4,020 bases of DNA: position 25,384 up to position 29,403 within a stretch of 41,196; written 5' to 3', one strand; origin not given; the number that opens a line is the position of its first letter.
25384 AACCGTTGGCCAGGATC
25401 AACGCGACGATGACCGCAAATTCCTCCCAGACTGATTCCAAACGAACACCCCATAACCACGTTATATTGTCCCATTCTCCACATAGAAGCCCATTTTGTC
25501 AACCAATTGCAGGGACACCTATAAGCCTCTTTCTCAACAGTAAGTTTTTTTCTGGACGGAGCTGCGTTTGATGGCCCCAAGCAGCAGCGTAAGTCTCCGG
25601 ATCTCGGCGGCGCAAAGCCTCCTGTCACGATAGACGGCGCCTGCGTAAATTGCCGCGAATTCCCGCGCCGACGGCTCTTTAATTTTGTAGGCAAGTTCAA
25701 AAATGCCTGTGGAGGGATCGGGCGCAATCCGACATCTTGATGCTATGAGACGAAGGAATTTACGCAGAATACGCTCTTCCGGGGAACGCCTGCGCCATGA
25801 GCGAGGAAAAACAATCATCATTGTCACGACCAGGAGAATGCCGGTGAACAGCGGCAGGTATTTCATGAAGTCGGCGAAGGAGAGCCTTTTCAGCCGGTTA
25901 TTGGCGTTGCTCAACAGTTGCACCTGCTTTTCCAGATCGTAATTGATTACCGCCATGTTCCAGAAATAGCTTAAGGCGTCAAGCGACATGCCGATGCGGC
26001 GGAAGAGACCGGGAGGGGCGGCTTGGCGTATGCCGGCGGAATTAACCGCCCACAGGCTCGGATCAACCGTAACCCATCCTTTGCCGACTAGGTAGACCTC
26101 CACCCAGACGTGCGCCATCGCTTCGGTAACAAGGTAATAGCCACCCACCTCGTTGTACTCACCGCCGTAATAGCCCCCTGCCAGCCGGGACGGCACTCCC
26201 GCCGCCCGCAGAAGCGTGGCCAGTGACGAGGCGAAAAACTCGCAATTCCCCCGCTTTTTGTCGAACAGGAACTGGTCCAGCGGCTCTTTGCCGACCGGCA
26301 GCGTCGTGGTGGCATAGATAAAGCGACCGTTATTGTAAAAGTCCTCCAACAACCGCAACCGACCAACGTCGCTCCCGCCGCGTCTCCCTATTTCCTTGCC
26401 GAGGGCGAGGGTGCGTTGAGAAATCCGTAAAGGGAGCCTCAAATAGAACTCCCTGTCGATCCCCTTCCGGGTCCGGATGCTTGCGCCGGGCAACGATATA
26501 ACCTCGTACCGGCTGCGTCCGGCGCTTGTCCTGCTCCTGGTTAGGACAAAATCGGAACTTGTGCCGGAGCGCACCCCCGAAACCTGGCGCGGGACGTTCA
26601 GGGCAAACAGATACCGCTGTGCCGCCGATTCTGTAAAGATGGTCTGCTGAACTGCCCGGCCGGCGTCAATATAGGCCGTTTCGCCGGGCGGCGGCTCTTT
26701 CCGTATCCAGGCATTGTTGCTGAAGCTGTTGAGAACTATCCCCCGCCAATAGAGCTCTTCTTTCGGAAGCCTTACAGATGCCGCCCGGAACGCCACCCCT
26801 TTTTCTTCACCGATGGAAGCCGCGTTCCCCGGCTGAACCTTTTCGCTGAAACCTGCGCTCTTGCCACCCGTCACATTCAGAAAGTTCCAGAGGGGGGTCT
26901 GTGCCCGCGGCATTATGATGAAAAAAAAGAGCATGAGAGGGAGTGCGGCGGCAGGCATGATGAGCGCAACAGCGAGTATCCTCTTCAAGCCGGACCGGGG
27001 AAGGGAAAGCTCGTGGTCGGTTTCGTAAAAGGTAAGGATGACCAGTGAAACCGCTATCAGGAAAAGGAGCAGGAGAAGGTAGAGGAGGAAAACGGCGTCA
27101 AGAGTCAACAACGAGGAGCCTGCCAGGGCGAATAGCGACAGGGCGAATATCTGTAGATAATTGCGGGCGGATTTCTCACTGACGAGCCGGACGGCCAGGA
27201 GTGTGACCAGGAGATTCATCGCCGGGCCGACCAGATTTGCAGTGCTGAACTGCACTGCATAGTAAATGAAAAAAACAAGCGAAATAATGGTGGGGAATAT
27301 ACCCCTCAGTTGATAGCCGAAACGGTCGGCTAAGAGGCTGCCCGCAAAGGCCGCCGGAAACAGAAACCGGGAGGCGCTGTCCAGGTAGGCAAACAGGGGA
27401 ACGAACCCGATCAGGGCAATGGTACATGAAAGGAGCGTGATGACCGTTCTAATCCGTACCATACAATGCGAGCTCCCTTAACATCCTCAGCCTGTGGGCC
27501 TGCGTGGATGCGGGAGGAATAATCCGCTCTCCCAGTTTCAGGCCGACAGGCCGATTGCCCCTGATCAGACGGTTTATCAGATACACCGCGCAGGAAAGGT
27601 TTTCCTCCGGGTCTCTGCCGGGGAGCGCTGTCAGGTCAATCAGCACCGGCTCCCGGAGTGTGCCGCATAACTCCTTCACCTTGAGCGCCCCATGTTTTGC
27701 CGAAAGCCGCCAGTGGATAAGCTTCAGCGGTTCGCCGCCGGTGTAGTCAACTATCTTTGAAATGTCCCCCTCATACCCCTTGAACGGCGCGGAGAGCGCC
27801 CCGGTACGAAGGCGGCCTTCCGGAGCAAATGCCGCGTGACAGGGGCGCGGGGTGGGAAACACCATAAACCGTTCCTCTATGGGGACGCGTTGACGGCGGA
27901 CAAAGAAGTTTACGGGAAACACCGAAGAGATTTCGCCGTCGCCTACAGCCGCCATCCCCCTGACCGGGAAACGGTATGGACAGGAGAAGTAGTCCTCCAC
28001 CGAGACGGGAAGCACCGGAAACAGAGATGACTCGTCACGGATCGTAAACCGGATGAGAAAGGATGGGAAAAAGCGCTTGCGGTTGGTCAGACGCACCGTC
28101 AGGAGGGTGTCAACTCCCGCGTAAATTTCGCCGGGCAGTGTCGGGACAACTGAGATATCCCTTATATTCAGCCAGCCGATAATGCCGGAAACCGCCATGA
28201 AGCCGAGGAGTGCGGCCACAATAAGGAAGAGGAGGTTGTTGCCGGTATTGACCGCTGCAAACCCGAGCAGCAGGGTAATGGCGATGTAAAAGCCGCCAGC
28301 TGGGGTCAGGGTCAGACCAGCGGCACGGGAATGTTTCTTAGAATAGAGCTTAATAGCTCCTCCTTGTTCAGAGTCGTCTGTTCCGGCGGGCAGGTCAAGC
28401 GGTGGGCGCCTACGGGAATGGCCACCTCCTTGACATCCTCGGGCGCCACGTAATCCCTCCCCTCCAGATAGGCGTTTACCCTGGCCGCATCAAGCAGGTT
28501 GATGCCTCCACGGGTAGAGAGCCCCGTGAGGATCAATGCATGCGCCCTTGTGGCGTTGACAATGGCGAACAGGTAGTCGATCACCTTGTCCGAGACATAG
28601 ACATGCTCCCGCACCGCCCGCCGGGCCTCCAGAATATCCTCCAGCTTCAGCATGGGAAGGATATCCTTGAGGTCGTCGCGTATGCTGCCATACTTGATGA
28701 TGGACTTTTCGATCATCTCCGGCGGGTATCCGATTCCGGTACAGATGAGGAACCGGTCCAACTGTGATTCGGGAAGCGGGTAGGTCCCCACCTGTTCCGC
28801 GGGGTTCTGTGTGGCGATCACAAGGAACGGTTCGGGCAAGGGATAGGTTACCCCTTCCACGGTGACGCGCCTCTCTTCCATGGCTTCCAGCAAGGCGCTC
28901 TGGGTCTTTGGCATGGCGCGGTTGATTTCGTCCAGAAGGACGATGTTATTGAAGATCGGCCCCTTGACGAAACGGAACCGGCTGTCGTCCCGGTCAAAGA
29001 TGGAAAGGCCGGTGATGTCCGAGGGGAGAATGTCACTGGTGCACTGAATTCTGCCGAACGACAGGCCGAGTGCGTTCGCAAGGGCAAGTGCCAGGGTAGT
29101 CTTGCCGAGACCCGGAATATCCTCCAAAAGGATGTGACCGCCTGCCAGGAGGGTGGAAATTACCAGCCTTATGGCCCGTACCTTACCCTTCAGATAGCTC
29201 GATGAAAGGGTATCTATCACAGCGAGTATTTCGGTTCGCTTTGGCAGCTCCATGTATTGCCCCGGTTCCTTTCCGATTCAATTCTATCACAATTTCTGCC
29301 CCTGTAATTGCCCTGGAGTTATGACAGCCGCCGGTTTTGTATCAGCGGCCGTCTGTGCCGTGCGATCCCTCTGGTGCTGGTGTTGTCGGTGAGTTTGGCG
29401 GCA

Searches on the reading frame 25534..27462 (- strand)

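Call 85: search_protein_families(library=pfam, proteins=[window:25534-27462:-], max_evalue=0.00001)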
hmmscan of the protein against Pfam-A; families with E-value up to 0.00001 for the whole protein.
window:25534-27462:- (642 aa): 2 families
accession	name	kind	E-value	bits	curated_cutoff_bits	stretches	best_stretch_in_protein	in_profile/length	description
PF11992.13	TgpA_N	-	1.4e-50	172.6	30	1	16-327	6-330/333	TgpA N-terminal domain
PF01841.26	Transglut_core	-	7.2e-21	74.9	23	1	367-468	16-108/108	Transglutaminase-like superfamily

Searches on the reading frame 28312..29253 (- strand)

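Call 85: search_protein_families(library=pfam, proteins=[window:28312-29253:-], max_evalue=0.00001)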
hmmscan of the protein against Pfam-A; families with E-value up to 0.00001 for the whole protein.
window:28312-29253:- (313 aa): 5 families
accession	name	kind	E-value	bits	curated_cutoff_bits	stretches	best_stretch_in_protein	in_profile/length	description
PF07726.17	AAA_3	-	4.8e-61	204.8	27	1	40-170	1-131/131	ATPase family associated with various cellular activities (AAA)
PF17863.7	AAA_lid_2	-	4.3e-20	71.7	22.7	1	234-302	2-72/74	AAA lid domain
PF07728.20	AAA_5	-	1.6e-14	54.6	22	1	44-168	5-139/139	AAA domain (dynein-related subfamily)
PF00004.35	AAA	-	1.9e-08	35.3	21.2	1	45-153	5-112/131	ATPase family associated with various cellular activities (AAA)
PF05496.18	RuvB_N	-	8.1e-07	29.4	27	0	39-132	34-115/159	Holliday junction DNA helicase RuvB P-loop domain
